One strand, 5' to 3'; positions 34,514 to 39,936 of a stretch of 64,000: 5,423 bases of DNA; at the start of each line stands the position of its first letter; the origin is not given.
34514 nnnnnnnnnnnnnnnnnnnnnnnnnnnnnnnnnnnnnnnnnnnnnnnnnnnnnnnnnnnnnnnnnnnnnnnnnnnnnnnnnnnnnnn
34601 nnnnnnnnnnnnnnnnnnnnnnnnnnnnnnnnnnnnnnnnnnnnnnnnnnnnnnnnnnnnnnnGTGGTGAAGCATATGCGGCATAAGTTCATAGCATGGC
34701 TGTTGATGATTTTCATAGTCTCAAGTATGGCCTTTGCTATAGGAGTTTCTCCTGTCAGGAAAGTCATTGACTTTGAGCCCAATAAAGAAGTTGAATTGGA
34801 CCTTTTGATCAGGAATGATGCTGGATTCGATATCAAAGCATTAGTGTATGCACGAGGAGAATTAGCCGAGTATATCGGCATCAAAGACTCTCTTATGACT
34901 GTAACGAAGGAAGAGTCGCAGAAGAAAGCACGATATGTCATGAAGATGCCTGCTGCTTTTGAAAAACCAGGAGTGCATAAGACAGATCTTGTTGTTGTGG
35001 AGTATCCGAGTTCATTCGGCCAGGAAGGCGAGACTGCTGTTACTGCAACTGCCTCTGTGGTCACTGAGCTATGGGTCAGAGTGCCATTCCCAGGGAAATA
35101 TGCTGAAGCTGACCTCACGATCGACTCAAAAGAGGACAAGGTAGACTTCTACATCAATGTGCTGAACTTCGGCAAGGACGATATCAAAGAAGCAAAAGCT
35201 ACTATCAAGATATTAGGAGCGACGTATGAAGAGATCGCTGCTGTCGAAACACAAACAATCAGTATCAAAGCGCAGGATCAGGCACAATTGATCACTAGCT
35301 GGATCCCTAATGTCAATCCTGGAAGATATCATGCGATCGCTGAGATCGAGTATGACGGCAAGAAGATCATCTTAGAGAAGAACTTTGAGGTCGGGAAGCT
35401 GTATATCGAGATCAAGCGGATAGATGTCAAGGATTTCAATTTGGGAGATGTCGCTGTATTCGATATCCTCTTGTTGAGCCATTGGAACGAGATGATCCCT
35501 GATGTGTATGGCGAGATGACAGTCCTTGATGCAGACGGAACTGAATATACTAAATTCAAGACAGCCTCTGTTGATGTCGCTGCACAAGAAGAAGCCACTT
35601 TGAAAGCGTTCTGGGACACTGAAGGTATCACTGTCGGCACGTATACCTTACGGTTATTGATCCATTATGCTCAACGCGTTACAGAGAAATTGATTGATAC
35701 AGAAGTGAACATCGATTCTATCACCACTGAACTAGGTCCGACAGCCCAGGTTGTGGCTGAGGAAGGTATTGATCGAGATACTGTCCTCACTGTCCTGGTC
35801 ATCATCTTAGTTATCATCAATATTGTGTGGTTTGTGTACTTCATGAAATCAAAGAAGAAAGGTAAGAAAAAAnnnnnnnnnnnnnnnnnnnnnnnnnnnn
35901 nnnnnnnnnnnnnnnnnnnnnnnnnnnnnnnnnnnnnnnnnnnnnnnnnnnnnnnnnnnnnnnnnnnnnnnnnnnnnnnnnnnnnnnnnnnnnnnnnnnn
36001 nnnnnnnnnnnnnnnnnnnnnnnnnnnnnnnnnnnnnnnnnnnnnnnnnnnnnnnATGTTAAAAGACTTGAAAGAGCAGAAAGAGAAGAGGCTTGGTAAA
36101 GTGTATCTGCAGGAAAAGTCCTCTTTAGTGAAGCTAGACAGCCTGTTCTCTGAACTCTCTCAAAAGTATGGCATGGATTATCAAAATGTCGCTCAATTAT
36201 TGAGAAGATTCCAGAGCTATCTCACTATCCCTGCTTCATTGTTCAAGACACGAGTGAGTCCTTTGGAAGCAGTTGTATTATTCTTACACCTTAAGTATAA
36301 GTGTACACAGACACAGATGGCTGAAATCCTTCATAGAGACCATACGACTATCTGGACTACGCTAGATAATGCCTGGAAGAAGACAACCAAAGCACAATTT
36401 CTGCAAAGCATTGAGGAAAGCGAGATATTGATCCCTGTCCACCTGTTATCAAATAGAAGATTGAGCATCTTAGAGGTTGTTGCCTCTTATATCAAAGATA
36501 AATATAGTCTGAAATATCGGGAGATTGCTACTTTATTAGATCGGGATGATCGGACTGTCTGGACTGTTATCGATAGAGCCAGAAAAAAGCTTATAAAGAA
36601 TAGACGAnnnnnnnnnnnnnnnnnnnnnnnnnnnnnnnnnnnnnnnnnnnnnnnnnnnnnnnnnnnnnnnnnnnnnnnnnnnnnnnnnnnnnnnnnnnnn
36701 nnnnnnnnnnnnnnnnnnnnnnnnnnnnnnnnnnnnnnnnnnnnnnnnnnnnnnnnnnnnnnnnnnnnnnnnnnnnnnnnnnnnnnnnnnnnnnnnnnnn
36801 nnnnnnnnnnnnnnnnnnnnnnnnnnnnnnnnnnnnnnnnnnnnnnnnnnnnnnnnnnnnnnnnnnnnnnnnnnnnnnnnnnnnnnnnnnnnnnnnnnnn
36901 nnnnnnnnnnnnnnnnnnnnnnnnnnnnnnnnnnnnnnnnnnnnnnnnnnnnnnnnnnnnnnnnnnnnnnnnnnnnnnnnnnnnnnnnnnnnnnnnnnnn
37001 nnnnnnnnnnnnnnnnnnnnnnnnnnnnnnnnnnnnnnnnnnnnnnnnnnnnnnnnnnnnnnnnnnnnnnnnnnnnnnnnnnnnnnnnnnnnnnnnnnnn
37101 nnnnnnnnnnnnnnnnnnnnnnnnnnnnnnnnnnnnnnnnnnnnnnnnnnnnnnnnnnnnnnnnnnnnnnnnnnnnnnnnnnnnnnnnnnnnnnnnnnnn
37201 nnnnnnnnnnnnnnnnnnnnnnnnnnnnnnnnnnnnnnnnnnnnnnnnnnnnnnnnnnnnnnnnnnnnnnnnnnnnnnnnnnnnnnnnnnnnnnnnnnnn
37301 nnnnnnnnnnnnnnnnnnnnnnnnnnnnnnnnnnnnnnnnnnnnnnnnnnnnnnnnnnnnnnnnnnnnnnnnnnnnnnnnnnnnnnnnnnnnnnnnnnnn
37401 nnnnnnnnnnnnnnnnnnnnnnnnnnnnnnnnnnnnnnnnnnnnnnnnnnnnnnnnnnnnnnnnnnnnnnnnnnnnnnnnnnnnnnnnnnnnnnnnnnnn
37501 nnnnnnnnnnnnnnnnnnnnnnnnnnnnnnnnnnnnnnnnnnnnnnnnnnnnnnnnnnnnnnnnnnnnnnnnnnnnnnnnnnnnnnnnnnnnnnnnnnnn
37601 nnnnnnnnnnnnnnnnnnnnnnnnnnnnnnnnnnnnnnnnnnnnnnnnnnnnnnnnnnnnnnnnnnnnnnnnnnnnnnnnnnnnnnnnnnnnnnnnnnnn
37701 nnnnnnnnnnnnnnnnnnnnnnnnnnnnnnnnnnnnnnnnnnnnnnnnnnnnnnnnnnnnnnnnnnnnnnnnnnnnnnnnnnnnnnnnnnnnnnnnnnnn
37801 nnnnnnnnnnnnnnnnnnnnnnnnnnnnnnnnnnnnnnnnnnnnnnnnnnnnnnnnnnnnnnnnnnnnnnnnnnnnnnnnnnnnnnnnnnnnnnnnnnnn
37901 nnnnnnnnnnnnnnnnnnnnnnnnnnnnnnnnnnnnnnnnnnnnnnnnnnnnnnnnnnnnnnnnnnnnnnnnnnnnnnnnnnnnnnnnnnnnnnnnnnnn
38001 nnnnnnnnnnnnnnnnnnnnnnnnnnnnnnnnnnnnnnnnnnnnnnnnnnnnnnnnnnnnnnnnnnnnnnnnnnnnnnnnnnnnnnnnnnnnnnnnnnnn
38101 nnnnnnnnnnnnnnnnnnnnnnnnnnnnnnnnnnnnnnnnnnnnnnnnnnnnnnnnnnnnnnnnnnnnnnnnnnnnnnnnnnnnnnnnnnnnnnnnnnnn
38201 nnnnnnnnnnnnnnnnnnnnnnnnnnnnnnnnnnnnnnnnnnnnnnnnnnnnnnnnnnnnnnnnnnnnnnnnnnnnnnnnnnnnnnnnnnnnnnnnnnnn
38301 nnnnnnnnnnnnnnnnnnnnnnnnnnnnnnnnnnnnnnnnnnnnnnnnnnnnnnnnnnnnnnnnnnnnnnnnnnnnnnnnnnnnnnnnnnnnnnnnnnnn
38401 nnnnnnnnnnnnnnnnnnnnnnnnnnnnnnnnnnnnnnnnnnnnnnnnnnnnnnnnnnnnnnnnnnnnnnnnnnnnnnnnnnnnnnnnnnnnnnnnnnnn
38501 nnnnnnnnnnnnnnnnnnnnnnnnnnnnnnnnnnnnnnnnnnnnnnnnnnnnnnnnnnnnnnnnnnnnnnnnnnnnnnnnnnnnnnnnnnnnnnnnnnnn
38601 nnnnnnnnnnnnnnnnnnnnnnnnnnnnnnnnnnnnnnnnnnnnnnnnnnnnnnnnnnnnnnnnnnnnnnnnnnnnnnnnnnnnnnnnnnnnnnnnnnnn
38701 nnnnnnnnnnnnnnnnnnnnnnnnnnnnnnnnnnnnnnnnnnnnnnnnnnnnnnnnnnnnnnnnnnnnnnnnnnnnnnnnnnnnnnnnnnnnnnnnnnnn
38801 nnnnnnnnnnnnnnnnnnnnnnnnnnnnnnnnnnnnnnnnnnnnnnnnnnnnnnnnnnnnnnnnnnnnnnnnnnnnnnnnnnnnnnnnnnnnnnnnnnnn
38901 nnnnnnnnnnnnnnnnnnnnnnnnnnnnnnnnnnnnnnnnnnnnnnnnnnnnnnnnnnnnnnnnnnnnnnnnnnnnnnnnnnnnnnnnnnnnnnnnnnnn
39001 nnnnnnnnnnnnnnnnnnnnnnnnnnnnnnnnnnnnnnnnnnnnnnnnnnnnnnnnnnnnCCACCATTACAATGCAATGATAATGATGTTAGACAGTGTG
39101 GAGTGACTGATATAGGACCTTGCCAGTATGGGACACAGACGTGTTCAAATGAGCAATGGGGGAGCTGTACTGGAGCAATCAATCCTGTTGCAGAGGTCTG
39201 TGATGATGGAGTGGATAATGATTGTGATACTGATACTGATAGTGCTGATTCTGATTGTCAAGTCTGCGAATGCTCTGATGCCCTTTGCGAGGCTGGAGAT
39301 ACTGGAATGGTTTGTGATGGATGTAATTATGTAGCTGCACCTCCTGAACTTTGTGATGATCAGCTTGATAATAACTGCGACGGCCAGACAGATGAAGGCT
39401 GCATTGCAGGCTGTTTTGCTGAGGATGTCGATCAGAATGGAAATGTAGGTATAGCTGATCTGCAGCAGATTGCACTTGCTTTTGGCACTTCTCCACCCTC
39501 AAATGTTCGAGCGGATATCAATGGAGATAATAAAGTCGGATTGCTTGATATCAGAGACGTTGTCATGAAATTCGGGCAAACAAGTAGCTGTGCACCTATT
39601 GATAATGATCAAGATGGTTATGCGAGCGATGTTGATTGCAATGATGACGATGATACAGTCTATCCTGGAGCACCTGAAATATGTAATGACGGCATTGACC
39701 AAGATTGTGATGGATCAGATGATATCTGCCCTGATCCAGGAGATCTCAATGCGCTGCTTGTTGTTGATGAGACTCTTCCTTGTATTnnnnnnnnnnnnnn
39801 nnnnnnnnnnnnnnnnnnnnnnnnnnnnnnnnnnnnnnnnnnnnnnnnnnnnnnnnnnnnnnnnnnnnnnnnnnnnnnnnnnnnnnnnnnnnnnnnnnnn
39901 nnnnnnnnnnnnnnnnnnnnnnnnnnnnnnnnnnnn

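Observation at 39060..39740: Canonical dockerin module embedded in Cys-rich repeats in giant-2, with no cohesin partner in the window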

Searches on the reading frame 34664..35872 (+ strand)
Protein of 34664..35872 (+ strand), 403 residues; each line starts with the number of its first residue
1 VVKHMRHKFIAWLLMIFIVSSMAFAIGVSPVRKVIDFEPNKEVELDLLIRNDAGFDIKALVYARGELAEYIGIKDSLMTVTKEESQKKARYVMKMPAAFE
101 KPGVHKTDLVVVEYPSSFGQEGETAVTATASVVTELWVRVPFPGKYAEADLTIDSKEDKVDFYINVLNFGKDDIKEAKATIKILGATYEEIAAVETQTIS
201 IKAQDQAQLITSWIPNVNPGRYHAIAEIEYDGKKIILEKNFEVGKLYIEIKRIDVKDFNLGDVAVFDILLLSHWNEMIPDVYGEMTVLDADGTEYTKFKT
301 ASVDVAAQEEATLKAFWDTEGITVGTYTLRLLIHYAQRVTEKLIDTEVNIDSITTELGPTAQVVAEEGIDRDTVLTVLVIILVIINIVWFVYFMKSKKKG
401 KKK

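Call 13: search_protein_families(library=pfam, proteins=[window:34664-35872:+], max_evalue=0.1)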
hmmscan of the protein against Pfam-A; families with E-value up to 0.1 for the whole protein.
window:34664-35872:+ (403 aa): 4 families
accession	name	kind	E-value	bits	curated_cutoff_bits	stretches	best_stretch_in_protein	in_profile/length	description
PF07705.17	CARDB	-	0.00033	21.2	22.7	1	156-232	17-87/101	CARDB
PF11797.14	WxLIP_HBD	-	0.015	15.6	28.9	0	277-336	56-116/138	WxL Interacting Protein, host binding domain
PF12690.13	BsuPI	-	0.016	15.6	22.9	0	301-333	64-96/101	Intracellular proteinase inhibitor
PF05283.16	MGC-24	-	0.061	14.1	28.5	0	349-399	84-135/140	Multi-glycosylated core protein 24 (MGC-24), sialomucin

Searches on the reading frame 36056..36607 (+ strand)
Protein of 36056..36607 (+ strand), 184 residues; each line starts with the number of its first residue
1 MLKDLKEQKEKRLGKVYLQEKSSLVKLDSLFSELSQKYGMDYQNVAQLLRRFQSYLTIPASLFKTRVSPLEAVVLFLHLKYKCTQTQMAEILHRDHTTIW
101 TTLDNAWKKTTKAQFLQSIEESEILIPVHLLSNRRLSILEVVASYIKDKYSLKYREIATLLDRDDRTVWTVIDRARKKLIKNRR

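Call 13: search_protein_families(library=pfam, proteins=[window:36056-36607:+], max_evalue=0.1)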
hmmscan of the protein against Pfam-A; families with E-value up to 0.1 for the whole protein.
window:36056-36607:+ (184 aa): 16 families
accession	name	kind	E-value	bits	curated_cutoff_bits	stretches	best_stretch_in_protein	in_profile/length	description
PF08281.18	Sigma70_r4_2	-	1.4e-07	31.5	25.7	1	152-179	27-54/54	Sigma-70, region 4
PF13384.12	HTH_23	-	0.00018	21.6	24.6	1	152-175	18-41/50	Homeodomain-like domain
PF13936.12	HTH_38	-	0.00019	21.6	27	0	133-174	2-43/44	Helix-turn-helix domain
PF02001.22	DUF134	-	0.00031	21.7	27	0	135-181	34-80/98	Protein of unknown function DUF134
PF20432.4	Xre-like-HTH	-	0.0011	19.6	25.8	0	73-99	15-40/63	Antitoxin Xre-like helix-turn-helix domain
PF08279.18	HTH_11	-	0.0032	17.7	25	0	146-179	10-43/55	HTH domain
PF14236.12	DruA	-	0.0045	16.6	27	1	106-165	117-180/297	Druantia protein DruA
PF25212.1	HVO_A0114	-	0.0082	16.4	27.6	0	130-169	19-54/84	HVO_A0114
PF08765.17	Mor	-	0.02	15.3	24.9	0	31-53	74-96/107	Mor transcription activator family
PF03444.21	HrcA_DNA-bdg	-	0.02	15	21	0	138-172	10-44/79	Winged helix-turn-helix transcription repressor, HrcA DNA-binding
PF13518.12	HTH_28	-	0.022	15.3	25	0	32-54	16-38/52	Helix-turn-helix domain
PF23654.1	ARM_LIN_2nd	-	0.024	14.7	27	1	43-92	84-132/164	E3 ubiquitin-protein ligase LIN-like, ARM repeat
PF23159.1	WH_Rok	-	0.05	14.2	27.6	0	18-54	9-45/58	Repressor Rok winged helix domain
PF04967.18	HTH_10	-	0.052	13.8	23.1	0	154-181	26-53/53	HTH DNA binding domain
PF25416.1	GRHL1_C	-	0.057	13.7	27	0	26-51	25-50/90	GRHL1-like, C-terminal domain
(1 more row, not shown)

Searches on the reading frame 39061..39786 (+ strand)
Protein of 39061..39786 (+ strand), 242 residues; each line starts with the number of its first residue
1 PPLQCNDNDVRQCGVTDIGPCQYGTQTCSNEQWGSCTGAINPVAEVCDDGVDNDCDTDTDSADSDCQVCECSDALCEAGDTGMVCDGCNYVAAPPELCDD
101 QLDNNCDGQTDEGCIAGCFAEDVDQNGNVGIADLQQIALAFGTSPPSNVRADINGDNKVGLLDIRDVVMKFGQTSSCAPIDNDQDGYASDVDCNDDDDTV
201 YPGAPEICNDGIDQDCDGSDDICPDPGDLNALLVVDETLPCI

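Call 8: search_protein_families(library=pfam, proteins=[window:39061-39786:+], max_evalue=10)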
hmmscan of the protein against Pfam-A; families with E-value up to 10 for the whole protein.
seq(242 aa): 2 families
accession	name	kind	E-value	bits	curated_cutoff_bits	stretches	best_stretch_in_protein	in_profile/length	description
PF11617.13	Cu-binding_MopE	-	1.5e-13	51.2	27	3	192-221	1-29/30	Putative metal-binding motif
PF00404.24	Dockerin_1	-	0.0055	17.3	22.9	1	121-164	2-49/57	Dockerin type I domain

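Call 61: find_related_loci(query=window:39064-39741:+, collection=genome_contigs, flank=10000)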
Query window:39064-39741:+ (226 aa) in genome_contigs; peptide patterns used: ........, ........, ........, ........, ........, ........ (x = any residue, [..] = any of these).
600 stretches matched a pattern (row limit reached: there are more); 144 encode a relative of the query (tblastn E <= 1e-3); the best 80 are kept; 80 distinct loci.
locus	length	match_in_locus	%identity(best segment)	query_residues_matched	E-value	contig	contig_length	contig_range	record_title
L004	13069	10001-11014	33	9-217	7e-17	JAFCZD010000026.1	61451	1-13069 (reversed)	MAG: Deltaproteobacteria bacterium isolate AB_03_Bin_128 AB_03_Bin_128_scaffold_922, whole genome shotgun sequence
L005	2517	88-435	40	1-118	6e-15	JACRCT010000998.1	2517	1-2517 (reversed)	MAG: Deltaproteobacteria bacterium isolate NC_groundwater_1653_Pr3_B-0.1um_69_9 SR-2_scaffold_141_3263239, whole genome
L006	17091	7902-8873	39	116-222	2e-13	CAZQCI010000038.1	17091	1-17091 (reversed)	MAG TPA_asm: uncultured Nitrospiraceae bacterium isolate SRP342105_co2_53 genome assembly, contig: NODE_3434_length_1709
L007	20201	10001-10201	51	4-65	8e-13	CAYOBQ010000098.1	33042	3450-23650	MAG TPA_asm: uncultured Nannocystaceae bacterium isolate SRP077602_co1_395 genome assembly, contig: NODE_3732_length_330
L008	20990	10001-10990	31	16-224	1e-11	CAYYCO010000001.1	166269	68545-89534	MAG TPA_asm: uncultured Anaeromyxobacteraceae bacterium isolate SRP220891_co2_374 genome assembly, contig: NODE_69_lengt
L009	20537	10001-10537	38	4-130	3e-11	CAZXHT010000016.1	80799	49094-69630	MAG TPA_asm: uncultured Myxococcales bacterium isolate binchicken_co100_415 genome assembly, contig: NODE_359_length_807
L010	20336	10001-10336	38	95-223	4e-11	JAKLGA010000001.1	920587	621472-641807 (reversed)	MAG: Myxococcota bacterium isolate RA.bin29 RA.bin29_1, whole genome shotgun sequence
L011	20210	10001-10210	49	1-65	4e-11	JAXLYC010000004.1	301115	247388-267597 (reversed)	MAG: Nannocystaceae bacterium isolate STL-MYX3 C2.19.fa-4, whole genome shotgun sequence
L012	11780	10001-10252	37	4-111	4e-11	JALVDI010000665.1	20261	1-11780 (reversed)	MAG: Polyangiaceae bacterium isolate 134-614_metabat2_scaf2bin.026 134-614_scaffold_886_c1, whole genome shotgun sequenc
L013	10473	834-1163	62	178-223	4e-11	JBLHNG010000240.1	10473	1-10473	MAG: Myxococcota bacterium isolate 3300055726_82 Ga0535650_0011123, whole genome shotgun sequence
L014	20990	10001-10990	30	16-220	6e-11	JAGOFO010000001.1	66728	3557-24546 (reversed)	Myxococcota bacterium isolate Go_SlDig_bin_368 Go_SlDig_1004_length_66728_cov_10.547064, whole genome shotgun sequence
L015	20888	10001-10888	42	1-113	2e-10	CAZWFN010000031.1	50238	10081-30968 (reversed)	MAG TPA_asm: uncultured Myxococcales bacterium isolate SRP332253_co1_126 genome assembly, contig: NODE_764_length_50238_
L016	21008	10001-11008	34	39-219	3e-10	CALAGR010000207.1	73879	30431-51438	MAG TPA_asm: uncultured proteobacterium isolate ERR2206756_bin.78_CONCOCT_v1.1_MAG genome assembly, contig: ERZ887841.69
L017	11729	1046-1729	51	4-113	2e-10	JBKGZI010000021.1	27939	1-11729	MAG: Persicimonas sp. isolate C5M10_1 NODE_495_length_27939_cov_9.194484, whole genome shotgun sequence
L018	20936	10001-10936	34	3-114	3e-10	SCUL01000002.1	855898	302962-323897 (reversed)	MAG: Patescibacteria group bacterium isolate FW602_bin.41 FW602_bin.41-126857, whole genome shotgun sequence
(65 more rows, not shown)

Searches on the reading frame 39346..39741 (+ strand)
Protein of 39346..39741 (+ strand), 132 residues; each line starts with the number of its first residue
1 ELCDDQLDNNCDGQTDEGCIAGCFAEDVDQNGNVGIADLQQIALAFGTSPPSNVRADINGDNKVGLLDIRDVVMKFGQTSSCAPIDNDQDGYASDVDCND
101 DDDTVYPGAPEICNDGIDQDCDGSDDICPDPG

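Call 28: predict_structure(protein=window:39346-39741:+)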
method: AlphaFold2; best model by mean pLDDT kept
length: 132 residues; sequences in the alignment: 1
mean_pLDDT: 36.7   pTM: 0.18
mean pLDDT of the five models: 36.7, 34.9, 34.0, 33.8, 33.7
residues with pLDDT >= 90: 0; 70-90: 0; 50-70: 0; < 50: 132
segments of 3 or more residues with pLDDT < 50: 1-132
pLDDT, mean of each block of 10 residues (from residue 1): 38 38 42 43 38 32 33 33 32 36 36 36 42 35
secondary structure, 60 per line:
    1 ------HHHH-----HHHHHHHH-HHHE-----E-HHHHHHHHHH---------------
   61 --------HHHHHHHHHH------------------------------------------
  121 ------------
elements in order: H7-10 H16-23 H36-45 H69-78
